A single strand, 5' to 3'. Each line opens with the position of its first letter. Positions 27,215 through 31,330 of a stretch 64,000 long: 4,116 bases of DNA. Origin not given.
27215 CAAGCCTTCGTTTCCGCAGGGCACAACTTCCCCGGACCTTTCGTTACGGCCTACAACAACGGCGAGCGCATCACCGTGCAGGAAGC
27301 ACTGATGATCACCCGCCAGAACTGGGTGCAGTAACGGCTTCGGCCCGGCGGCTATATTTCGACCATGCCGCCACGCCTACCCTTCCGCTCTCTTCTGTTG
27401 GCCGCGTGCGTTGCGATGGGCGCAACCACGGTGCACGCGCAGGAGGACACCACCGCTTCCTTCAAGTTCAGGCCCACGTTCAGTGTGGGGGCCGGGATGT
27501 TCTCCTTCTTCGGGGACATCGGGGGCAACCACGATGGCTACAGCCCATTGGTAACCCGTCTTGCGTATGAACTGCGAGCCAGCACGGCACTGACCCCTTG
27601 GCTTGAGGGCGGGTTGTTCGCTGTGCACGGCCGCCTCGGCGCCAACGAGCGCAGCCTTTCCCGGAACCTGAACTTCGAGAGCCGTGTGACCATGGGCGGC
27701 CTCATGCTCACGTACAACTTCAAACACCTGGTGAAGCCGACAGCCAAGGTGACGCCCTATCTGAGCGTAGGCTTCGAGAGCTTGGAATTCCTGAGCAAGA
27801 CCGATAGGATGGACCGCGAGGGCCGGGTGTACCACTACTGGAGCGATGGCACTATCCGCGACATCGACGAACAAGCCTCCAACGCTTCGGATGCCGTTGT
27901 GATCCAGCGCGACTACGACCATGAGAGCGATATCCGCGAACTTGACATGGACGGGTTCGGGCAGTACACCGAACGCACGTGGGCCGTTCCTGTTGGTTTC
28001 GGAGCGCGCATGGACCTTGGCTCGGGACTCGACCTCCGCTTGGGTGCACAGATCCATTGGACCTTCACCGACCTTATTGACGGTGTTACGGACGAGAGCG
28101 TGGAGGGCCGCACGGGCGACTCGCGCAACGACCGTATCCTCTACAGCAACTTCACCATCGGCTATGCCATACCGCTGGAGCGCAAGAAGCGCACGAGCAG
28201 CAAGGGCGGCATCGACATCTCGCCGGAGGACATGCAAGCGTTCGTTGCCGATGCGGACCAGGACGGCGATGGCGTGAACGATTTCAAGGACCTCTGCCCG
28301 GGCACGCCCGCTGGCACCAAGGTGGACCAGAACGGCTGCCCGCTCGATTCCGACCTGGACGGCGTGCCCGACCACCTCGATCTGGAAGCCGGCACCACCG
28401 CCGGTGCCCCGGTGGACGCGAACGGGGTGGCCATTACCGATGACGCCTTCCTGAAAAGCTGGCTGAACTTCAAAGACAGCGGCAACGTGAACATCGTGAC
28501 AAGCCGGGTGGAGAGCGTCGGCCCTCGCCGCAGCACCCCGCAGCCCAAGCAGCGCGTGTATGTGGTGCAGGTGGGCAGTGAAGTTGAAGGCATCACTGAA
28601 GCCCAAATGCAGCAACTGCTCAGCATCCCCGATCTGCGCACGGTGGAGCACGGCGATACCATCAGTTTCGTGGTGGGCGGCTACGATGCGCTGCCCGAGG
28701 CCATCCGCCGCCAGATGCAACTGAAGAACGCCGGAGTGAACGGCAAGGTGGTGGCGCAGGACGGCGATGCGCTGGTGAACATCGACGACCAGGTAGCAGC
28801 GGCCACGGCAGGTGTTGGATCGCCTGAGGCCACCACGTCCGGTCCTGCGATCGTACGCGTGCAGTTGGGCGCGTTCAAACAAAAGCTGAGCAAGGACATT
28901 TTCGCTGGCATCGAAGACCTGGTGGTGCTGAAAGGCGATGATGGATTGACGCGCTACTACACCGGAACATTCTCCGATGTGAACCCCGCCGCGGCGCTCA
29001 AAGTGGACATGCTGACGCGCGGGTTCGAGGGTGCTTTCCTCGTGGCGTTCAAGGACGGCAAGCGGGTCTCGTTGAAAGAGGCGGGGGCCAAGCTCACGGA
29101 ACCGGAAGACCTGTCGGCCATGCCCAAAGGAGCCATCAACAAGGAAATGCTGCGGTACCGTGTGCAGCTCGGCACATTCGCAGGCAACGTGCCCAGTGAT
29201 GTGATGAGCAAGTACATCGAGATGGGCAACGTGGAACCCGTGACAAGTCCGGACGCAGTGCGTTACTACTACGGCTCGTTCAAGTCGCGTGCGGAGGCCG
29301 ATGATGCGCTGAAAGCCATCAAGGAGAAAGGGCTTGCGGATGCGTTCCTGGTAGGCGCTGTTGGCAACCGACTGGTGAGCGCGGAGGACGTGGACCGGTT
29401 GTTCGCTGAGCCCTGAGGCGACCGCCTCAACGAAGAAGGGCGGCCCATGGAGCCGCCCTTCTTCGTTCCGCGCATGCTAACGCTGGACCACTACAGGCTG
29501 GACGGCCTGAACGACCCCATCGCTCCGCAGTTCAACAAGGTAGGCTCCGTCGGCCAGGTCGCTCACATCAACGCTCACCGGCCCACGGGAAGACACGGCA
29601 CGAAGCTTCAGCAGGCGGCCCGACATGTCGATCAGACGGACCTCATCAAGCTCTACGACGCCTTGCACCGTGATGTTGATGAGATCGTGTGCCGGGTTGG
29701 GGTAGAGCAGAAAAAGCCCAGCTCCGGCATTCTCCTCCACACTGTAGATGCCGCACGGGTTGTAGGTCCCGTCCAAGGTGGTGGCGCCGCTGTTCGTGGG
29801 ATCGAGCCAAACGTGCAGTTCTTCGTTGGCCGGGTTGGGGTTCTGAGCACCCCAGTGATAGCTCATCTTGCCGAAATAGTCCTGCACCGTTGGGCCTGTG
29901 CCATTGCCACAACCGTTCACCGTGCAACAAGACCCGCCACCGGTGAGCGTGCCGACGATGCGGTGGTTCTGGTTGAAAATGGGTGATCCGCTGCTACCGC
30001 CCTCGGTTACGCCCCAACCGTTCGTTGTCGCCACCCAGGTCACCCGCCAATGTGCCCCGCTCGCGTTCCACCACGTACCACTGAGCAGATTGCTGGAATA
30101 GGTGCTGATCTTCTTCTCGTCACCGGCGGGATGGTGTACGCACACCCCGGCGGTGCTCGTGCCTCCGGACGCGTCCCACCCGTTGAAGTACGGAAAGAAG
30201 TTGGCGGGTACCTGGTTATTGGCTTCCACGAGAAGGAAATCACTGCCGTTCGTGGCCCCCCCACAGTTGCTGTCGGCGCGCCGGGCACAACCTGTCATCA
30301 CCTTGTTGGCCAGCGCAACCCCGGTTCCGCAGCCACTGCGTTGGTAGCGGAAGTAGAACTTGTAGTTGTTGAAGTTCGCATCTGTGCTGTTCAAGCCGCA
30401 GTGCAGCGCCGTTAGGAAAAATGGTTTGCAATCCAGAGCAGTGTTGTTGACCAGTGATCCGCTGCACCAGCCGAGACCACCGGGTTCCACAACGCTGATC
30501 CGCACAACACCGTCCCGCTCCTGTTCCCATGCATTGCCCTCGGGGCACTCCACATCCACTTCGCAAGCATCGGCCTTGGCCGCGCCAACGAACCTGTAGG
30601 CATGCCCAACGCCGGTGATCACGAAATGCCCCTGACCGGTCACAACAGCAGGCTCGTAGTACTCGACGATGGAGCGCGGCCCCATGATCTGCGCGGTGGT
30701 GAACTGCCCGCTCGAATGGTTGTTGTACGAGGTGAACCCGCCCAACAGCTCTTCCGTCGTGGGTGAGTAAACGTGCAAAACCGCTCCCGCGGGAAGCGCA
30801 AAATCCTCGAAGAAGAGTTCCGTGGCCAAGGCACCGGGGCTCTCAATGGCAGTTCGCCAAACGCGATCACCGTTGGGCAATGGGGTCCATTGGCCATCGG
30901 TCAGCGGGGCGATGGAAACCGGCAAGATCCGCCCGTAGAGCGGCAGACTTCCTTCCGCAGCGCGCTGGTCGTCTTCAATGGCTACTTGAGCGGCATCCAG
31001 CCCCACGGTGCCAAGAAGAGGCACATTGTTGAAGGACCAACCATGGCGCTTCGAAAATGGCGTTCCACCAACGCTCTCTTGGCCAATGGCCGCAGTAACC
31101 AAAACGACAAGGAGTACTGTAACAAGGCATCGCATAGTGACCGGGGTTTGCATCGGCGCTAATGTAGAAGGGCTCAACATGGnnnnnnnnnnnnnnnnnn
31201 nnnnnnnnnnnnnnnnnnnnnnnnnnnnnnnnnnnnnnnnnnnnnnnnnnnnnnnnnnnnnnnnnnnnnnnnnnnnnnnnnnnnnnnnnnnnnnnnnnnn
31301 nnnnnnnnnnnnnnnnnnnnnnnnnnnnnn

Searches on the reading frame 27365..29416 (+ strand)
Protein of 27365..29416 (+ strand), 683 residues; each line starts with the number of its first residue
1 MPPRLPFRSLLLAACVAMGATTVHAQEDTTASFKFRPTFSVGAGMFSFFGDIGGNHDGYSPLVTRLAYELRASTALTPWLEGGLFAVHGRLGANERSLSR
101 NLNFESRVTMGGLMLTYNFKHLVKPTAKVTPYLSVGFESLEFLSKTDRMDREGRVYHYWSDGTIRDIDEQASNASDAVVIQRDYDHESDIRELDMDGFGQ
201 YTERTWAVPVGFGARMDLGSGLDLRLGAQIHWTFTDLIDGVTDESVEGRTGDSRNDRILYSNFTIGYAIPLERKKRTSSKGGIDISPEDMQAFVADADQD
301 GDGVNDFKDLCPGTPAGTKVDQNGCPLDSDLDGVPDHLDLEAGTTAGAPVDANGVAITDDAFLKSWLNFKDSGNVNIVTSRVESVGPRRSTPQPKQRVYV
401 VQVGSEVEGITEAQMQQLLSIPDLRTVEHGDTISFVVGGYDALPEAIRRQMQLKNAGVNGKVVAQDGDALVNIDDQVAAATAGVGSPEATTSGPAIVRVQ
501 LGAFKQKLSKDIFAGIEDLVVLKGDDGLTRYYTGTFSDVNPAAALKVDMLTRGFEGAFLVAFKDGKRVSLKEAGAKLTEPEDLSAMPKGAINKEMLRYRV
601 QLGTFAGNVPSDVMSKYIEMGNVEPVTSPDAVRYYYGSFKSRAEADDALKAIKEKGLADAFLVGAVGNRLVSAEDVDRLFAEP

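Call 5: search_protein_families(library=pfam, proteins=[window:27365-29416:+], max_evalue=0.01)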
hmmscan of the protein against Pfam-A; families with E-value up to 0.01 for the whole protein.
window:27365-29416:+ (683 aa): 3 families
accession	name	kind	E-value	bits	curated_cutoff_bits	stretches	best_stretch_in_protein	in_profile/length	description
PF05036.18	SPOR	-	2.3e-09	37.9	21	1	631-662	43-74/76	SPOR domain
PF13505.12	OMP_b-brl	-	2.9e-06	28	28.7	1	14-246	2-158/175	Outer membrane protein beta-barrel domain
PF02412.23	TSP_3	-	0.0069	16.5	25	1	296-315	13-32/36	Thrombospondin type 3 repeat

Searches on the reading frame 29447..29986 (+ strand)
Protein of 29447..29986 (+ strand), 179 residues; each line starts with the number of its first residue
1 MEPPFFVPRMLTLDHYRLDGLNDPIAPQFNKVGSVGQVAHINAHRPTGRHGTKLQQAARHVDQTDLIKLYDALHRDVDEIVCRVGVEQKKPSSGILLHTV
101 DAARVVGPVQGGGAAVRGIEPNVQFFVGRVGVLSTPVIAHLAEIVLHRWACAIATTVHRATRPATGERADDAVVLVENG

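Call 5: search_protein_families(library=pfam, proteins=[window:29447-29986:+], max_evalue=0.01)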
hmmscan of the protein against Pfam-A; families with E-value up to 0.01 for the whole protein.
window:29447-29986:+ (179 aa): 0 families

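Call 6: search_protein_families(library=ncbifam, proteins=[window:29447-29986:+], max_evalue=0.01)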
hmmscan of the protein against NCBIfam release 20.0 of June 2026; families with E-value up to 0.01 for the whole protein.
window:29447-29986:+ (179 aa): 1 family
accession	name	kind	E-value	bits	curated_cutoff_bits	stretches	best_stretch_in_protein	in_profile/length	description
NF052464.1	L2IsogltmlsynMurTStaph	equivalog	0.0053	15.6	800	1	42-105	15-75/435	lipid II isoglutaminyl synthase subunit MurT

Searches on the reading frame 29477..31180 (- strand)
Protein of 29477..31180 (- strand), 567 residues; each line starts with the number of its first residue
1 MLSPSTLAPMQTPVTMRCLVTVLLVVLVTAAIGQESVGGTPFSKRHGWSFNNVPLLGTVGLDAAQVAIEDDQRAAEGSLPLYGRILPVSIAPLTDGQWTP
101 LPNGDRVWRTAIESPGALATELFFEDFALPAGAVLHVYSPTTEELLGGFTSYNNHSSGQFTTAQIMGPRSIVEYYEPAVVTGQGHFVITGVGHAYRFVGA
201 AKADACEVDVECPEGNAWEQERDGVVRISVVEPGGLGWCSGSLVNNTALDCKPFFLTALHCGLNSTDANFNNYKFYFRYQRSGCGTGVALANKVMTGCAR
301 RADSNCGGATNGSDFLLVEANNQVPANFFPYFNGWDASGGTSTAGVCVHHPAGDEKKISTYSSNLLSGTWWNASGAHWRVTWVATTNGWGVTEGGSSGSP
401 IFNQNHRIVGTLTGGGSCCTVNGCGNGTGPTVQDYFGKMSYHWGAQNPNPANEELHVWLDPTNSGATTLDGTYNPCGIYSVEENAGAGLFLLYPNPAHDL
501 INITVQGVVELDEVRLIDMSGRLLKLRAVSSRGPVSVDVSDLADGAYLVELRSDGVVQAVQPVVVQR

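Call 5: search_protein_families(library=pfam, proteins=[window:29477-31180:-], max_evalue=0.01)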
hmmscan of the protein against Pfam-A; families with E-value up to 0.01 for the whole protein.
window:29477-31180:- (567 aa): 3 families
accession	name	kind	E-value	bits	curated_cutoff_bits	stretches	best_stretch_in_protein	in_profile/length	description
PF18962.6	Por_Secre_tail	-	1.6e-11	44.8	27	1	492-555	1-66/75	Secretion system C-terminal sorting domain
PF13365.12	Trypsin_2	-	6.6e-05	24.1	27.6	1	239-410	1-143/144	Trypsin-like peptidase domain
PF00949.27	Peptidase_S7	-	0.0029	17.9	20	1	394-411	95-112/131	Peptidase S7, Flavivirus NS3 serine protease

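Call 51: find_homologous_proteins(query=window:29477-31153:-, max_evalue=1e-40)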
Query window:29477-31153:- (558 aa): 2703 proteins with E <= 1e-40 among 8000 candidates; the best 120 are listed.
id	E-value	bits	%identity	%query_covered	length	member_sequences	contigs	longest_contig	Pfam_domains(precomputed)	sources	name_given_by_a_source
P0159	0.0e+0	1101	87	94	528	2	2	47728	PF13365.13,PF18962.8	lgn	-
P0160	0.0e+0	1091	84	98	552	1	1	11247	PF13365.13,PF18962.8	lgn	-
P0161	0.0e+0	1051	79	99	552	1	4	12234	PF13365.13,PF18962.8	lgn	-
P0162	0.0e+0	1032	78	99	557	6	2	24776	PF13365.13,PF18962.8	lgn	-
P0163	0.0e+0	1016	78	96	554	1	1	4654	PF13365.13,PF18962.8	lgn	-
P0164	2.3e-229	781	63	99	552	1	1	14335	PF13365.13,PF18962.8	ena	-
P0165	7.3e-213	726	62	96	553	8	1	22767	PF13365.13,PF18962.8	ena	-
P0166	1.4e-196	672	53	99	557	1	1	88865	-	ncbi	ncbi:MAG: hypothetical protein ABI599_00265 [Flavobacteriales bacterium]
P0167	2.2e-194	665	58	88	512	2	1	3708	PF13365.13,PF18962.8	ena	-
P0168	1.4e-191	656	55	99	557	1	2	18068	PF18962.8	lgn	-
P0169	2.3e-187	642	53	99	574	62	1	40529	PF13365.13,PF18962.8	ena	-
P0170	4.4e-186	638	52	96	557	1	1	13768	-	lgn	-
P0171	4.8e-186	638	53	99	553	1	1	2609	PF13365.13,PF18962.8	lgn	-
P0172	1.2e-185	636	53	99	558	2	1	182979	PF18962.8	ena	-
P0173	8.6e-185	633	55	96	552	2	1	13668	PF18962.8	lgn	-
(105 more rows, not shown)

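Call 52: find_encoding_contigs(protein=P0162, flank=10000, max_places=3)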
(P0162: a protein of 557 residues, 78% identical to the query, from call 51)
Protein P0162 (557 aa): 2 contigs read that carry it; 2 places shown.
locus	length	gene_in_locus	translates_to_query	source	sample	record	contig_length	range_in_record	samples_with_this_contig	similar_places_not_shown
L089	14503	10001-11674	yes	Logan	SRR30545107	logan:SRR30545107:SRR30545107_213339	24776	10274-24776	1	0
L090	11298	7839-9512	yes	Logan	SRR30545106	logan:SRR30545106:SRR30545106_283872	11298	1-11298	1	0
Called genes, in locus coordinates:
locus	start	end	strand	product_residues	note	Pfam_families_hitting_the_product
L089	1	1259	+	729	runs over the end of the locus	PF10459:Peptidase_S46, PF13365:Trypsin_2 (faint)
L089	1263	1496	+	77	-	PF01329:Pterin_4a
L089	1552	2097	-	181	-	PF07610:DUF1573, PF22544:HYDIN_VesB_CFA65-like_Ig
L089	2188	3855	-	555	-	PF22694:CtpB_N-like (weak), PF00595:PDZ (weak), PF13180:PDZ_2, PF17820:PDZ_6, PF03572:Peptidase_S41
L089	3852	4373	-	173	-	PF07661:MORN_2 (faint)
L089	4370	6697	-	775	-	PF00912:Transgly, PF00905:Transpeptidase (weak), PF06832:BiPBP_C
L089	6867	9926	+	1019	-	PF00801:PKD (faint), PF18911:PKD_4, PF13585:CHU_C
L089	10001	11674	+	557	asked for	PF13365:Trypsin_2 (faint), PF18962:Por_Secre_tail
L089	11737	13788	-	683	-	PF13505:OMP_b-brl (faint), PF05036:SPOR (faint)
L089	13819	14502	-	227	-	?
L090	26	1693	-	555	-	PF22694:CtpB_N-like (weak), PF00595:PDZ (weak), PF13180:PDZ_2, PF17820:PDZ_6, PF03572:Peptidase_S41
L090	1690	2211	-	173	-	PF07661:MORN_2 (faint)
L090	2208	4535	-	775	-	PF00912:Transgly, PF00905:Transpeptidase (weak), PF06832:BiPBP_C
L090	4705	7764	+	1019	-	PF00801:PKD (faint), PF18911:PKD_4, PF13585:CHU_C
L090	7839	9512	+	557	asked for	PF13365:Trypsin_2 (faint), PF18962:Por_Secre_tail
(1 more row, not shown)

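Call 53: find_encoding_contigs(protein=P0164, flank=10000, max_places=3)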
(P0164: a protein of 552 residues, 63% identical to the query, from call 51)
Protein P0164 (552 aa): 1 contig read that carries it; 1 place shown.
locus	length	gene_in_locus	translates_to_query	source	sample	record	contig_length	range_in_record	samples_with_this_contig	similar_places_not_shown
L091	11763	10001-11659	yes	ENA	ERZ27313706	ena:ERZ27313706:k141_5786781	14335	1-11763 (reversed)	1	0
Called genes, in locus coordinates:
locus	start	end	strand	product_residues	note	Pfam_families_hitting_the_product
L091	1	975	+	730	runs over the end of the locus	PF10459:Peptidase_S46, PF13365:Trypsin_2 (faint)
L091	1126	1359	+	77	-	PF01329:Pterin_4a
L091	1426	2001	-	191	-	PF07610:DUF1573, PF22544:HYDIN_VesB_CFA65-like_Ig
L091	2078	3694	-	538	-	PF22694:CtpB_N-like (weak), PF13180:PDZ_2, PF17820:PDZ_6 (weak), PF03572:Peptidase_S41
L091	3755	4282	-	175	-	PF07661:MORN_2 (faint)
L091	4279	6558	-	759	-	PF00912:Transgly, PF00905:Transpeptidase (weak), PF06832:BiPBP_C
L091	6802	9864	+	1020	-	PF00801:PKD (faint), PF18911:PKD_4, PF13585:CHU_C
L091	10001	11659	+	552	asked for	PF13365:Trypsin_2, PF18962:Por_Secre_tail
